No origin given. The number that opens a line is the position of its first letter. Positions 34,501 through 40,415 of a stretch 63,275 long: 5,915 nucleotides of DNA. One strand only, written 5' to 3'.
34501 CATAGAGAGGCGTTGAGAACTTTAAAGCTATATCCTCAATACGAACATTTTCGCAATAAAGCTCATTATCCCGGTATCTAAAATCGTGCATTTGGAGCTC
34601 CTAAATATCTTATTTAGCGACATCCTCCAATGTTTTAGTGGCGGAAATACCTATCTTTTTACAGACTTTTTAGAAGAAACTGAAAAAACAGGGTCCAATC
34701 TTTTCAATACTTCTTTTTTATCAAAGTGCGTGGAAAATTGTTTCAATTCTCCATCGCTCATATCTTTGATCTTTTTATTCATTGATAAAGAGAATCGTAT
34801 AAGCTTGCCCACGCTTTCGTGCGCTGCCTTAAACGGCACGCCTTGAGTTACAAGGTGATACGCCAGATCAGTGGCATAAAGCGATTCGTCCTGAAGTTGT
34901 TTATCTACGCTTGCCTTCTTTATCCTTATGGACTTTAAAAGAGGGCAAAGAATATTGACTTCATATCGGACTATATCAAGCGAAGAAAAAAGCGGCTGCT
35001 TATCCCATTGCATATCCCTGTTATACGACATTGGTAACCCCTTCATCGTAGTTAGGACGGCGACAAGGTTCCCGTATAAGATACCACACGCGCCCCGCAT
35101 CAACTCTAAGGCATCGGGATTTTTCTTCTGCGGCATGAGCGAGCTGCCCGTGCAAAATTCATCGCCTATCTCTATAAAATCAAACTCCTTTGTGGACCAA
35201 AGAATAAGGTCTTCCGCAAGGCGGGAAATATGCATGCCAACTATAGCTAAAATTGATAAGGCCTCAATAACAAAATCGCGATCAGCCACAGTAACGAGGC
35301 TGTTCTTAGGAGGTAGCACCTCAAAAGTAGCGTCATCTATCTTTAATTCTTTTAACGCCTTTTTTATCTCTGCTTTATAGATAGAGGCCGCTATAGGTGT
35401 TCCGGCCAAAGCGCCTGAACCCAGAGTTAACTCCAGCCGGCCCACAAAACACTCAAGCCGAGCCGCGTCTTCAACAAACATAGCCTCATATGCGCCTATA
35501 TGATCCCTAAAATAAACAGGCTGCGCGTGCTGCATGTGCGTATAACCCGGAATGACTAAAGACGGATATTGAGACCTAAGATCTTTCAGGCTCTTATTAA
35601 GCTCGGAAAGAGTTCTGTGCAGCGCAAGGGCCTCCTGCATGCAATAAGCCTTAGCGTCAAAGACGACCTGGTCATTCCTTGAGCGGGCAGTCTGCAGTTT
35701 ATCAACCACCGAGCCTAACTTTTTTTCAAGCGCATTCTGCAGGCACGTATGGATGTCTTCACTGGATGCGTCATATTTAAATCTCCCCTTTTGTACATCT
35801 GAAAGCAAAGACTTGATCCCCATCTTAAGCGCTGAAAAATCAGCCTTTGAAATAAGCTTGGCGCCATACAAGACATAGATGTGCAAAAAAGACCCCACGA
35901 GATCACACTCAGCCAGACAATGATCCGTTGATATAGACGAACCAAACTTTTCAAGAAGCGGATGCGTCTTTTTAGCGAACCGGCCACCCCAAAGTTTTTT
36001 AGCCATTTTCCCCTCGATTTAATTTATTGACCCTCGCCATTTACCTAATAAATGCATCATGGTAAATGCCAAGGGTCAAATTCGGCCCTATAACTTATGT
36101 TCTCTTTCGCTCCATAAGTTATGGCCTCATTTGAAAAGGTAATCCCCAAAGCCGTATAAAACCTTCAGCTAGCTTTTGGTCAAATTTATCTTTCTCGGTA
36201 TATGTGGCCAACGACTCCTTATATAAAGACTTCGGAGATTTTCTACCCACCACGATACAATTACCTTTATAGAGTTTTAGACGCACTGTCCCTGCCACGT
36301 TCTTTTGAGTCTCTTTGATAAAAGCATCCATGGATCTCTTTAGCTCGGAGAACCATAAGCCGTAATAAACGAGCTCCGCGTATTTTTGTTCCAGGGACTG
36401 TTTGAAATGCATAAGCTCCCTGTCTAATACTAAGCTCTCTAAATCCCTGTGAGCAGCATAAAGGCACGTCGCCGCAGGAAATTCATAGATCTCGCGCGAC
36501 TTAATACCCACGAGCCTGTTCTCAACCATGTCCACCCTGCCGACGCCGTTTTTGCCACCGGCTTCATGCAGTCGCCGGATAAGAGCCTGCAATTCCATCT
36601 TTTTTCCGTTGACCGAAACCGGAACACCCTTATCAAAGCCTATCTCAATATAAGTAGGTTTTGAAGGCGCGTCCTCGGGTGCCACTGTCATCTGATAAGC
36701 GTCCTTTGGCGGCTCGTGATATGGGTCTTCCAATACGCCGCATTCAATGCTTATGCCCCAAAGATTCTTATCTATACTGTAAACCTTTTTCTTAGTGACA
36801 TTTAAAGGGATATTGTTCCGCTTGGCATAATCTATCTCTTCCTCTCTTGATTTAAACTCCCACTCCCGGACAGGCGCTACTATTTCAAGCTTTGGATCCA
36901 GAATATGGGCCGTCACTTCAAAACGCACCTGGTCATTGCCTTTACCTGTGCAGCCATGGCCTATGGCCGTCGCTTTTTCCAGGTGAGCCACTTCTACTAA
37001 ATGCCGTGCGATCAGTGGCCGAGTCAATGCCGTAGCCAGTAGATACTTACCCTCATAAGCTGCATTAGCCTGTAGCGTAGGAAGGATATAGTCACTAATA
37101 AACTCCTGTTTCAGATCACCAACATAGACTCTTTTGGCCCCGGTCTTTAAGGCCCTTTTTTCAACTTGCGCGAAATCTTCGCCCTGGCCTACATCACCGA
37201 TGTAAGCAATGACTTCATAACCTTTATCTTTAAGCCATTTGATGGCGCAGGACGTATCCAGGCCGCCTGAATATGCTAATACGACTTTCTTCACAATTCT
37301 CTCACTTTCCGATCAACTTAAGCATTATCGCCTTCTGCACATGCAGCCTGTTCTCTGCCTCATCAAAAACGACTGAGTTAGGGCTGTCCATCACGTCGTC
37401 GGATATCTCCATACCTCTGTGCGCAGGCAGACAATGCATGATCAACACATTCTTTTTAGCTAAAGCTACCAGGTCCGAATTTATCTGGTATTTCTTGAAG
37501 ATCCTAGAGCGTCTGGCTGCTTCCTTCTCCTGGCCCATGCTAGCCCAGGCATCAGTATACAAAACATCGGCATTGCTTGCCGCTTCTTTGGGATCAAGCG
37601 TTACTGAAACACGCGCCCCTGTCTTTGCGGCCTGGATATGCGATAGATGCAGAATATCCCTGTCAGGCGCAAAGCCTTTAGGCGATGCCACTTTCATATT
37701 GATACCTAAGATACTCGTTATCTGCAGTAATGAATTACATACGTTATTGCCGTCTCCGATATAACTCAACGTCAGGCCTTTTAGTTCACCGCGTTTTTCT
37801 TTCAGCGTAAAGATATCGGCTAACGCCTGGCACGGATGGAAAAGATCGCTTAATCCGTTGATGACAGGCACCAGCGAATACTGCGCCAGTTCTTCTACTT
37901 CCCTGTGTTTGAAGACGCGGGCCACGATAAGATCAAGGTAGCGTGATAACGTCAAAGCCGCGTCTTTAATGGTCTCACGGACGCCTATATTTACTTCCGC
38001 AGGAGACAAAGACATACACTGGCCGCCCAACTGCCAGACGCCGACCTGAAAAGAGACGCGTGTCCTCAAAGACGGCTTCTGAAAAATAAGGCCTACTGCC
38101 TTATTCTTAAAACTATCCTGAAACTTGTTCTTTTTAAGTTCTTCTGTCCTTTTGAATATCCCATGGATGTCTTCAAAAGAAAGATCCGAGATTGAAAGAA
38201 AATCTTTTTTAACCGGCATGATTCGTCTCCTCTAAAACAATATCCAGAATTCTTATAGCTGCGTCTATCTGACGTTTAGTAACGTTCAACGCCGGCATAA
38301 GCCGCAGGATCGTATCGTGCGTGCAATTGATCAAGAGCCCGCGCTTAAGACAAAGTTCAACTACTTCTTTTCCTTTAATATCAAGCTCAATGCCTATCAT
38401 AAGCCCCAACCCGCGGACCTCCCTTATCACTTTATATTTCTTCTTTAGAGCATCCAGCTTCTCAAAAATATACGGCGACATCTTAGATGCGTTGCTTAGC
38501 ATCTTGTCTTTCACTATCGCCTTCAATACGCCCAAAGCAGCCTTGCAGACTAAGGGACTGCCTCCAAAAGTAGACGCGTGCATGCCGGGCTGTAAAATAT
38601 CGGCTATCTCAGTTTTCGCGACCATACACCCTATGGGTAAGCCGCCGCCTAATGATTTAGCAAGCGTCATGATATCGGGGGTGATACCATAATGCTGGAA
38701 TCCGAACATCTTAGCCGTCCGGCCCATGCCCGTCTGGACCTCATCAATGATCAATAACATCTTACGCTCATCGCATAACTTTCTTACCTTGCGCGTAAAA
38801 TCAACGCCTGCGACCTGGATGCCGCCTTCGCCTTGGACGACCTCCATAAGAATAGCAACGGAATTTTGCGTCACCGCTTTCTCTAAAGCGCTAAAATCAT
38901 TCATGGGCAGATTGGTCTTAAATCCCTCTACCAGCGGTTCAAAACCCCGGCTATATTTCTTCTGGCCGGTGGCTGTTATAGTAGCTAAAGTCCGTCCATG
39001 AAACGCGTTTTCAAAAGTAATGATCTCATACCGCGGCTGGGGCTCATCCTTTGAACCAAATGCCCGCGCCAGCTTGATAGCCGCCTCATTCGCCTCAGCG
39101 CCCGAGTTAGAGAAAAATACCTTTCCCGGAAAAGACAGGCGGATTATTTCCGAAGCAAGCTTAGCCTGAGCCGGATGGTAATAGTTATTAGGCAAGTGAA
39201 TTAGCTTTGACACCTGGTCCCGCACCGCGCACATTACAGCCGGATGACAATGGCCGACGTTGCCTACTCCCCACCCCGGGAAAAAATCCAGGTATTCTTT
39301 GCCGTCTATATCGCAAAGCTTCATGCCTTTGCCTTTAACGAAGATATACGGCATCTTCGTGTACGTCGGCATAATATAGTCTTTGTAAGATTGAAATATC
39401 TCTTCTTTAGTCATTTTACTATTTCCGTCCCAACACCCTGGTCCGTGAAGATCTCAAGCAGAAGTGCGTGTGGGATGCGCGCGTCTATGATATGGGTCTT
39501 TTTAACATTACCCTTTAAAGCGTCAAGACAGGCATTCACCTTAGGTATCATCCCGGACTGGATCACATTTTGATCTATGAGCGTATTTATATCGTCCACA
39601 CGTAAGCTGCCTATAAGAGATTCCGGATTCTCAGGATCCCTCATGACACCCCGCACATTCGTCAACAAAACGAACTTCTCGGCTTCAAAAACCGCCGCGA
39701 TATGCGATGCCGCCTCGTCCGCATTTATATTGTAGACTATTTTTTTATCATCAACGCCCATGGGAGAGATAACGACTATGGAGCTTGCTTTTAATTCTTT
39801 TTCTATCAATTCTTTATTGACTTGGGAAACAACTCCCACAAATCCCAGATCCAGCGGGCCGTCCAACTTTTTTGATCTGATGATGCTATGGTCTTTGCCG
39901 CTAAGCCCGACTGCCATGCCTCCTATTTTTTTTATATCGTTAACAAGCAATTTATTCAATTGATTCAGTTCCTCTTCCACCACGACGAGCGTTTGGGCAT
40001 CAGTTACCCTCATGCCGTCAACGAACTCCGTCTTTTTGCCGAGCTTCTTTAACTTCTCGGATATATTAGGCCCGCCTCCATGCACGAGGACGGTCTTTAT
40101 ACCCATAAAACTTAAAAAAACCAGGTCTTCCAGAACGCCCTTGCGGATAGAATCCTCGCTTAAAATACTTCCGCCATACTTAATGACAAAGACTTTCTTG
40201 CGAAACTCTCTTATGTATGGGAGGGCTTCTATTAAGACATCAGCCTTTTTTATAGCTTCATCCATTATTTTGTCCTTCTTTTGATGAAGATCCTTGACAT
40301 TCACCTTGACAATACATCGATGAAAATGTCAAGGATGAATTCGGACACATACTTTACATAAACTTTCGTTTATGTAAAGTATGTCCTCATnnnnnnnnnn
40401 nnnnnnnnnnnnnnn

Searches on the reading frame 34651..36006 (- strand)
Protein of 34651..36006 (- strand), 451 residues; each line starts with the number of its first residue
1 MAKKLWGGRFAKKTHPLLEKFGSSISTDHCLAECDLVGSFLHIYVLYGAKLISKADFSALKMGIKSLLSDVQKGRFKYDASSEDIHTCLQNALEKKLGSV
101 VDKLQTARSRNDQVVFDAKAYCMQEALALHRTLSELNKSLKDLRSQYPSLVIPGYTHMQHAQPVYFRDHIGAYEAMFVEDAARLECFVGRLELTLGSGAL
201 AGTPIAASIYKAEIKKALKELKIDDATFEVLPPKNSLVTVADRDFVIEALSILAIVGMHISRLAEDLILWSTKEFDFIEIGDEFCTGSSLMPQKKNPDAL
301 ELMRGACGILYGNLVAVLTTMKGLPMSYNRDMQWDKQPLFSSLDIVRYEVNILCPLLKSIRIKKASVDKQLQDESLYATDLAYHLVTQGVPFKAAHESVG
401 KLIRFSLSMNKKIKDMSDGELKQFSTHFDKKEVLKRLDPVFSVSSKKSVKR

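Call 35: search_protein_families(library=pfam, proteins=[window:34651-36006:-])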
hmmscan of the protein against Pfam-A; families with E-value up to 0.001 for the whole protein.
window:34651-36006:- (451 aa): 2 families
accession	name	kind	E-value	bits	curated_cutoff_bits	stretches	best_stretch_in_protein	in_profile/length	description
PF00206.25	Lyase_1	-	1.1e-50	173.2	27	1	8-309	1-309/312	Lyase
PF14698.11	ASL_C2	-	2.9e-17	63.3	27.3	1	377-443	3-68/69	Argininosuccinate lyase C-terminal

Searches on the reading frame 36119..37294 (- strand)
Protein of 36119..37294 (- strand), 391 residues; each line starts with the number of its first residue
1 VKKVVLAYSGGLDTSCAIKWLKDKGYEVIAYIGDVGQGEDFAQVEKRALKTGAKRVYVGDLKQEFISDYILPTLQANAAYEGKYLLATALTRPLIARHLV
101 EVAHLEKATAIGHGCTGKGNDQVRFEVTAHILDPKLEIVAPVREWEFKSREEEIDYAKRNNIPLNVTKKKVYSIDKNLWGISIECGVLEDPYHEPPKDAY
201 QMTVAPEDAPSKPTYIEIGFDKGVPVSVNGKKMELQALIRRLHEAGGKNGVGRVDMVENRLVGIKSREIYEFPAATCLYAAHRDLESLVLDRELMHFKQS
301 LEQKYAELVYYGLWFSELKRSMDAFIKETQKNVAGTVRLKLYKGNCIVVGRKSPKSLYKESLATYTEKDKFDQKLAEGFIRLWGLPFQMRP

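Call 35: search_protein_families(library=pfam, proteins=[window:36119-37294:-])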
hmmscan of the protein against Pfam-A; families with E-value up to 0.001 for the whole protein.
window:36119-37294:- (391 aa): 2 families
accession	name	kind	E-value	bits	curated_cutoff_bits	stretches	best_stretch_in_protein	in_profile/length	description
PF20979.2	Arginosuc_syn_C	-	6.8e-95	317.2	27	1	172-388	1-217/219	Arginosuccinate synthase C-terminal domain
PF00764.25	Arginosuc_synth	-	4.6e-68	228.8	27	1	3-163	1-162/162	Arginosuccinate synthase N-terminal HUP domain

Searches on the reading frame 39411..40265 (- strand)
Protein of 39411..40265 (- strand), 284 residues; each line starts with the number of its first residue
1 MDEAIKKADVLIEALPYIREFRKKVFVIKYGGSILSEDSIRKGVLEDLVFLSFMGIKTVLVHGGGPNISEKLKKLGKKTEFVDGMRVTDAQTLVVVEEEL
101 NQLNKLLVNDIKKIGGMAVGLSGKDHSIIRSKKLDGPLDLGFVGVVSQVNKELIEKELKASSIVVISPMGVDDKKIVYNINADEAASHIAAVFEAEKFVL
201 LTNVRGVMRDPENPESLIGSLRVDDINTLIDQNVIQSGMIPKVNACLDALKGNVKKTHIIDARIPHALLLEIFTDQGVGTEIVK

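Call 35: search_protein_families(library=pfam, proteins=[window:39411-40265:-])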
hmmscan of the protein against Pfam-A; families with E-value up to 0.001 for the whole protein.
window:39411-40265:- (284 aa): 1 family
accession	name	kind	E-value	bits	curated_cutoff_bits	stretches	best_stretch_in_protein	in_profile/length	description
PF00696.33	AA_kinase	-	3.8e-41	141.8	24.9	1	24-261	1-234/234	Amino acid kinase family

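Call 40: find_related_loci(query=window:39411-40265:-, collection=metagenome_contigs, flank=10000)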
Query window:39411-40265:- (284 aa) in metagenome_contigs; peptide patterns used: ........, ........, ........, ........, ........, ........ (x = any residue, [..] = any of these).
600 stretches matched a pattern (row limit reached: there are more); 342 encode a relative of the query (tblastn E <= 1e-3); the best 80 are kept; 80 distinct loci.
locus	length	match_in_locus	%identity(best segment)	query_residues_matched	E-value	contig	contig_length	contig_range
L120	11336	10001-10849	95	1-283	1e-175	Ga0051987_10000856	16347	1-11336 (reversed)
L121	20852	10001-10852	92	1-284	1e-173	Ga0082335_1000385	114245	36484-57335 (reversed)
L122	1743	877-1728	81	1-284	4e-164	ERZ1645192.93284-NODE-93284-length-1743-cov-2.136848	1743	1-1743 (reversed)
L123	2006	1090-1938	80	1-283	1e-162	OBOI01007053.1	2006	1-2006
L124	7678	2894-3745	80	1-284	9e-150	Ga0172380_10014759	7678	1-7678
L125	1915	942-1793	76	1-284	6e-156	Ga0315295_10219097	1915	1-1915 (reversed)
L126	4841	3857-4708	76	1-284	1e-144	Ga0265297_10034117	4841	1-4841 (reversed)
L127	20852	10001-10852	75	1-284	7e-142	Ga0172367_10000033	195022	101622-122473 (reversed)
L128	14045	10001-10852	74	1-284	3e-141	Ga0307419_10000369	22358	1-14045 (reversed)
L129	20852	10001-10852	82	1-284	3e-147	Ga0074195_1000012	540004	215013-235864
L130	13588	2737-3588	74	1-284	8e-141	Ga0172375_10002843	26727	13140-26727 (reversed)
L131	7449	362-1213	75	1-284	1e-139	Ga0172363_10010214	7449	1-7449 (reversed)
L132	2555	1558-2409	75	1-284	2e-147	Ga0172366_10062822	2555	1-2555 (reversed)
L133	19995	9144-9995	75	1-284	2e-138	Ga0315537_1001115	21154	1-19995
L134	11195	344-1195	75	1-284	2e-138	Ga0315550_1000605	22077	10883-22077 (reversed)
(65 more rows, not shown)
